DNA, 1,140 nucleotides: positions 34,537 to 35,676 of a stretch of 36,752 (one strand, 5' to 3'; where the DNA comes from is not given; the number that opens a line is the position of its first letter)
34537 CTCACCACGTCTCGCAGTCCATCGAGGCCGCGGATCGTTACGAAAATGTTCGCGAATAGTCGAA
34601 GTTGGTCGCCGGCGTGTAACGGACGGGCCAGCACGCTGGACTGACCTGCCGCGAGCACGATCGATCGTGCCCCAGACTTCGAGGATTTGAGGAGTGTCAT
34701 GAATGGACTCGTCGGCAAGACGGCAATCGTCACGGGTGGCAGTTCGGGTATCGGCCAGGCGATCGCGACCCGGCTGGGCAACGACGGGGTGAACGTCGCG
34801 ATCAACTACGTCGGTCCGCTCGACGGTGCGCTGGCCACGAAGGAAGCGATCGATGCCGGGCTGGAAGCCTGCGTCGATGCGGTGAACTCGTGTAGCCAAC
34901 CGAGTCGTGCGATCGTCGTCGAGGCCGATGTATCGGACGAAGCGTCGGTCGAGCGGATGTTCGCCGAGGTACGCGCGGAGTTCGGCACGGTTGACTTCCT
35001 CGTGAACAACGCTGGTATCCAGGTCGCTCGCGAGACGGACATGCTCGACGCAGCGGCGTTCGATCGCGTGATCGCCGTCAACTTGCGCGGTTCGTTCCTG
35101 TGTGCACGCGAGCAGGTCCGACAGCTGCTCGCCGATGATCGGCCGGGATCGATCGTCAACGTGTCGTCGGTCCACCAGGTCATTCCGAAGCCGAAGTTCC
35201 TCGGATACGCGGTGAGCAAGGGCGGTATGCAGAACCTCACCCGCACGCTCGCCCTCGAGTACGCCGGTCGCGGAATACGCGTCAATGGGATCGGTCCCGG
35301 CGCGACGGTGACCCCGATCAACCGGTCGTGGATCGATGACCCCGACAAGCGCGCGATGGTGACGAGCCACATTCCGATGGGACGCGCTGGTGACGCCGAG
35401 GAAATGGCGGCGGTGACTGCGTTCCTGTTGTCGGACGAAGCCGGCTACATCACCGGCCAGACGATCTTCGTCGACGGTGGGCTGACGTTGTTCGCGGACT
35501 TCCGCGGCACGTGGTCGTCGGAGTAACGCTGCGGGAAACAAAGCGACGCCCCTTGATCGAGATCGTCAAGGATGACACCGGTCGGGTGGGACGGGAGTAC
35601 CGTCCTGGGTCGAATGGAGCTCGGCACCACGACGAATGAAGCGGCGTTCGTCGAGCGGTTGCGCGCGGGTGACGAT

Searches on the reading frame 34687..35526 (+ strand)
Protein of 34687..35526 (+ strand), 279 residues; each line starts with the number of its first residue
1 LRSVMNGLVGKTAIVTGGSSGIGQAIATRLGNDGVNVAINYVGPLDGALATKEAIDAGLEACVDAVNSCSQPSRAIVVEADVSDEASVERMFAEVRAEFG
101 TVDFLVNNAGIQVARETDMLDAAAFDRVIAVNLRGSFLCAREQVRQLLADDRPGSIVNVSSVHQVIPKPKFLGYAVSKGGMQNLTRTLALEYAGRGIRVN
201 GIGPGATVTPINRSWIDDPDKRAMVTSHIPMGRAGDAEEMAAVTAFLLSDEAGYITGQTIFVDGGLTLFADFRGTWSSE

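Call 30: search_protein_families(library=pfam, proteins=[window:34687-35526:+], max_evalue=0.001)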
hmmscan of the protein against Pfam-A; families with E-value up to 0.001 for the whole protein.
window:34687-35526:+ (279 aa): 4 families
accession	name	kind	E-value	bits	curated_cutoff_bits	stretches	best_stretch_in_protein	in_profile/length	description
PF13561.12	adh_short_C2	-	2.7e-61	207.6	27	1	20-267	6-236/236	Enoyl-(Acyl carrier protein) reductase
PF00106.31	adh_short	-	8.7e-49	166.1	26.6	1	11-217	1-192/195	short chain dehydrogenase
PF08659.16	KR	-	2.3e-10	41.1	22.6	1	12-178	2-153/180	KR domain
PF23441.1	SDR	-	2.6e-10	40.6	27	1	6-268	3-257/258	SDR-like rossmann domain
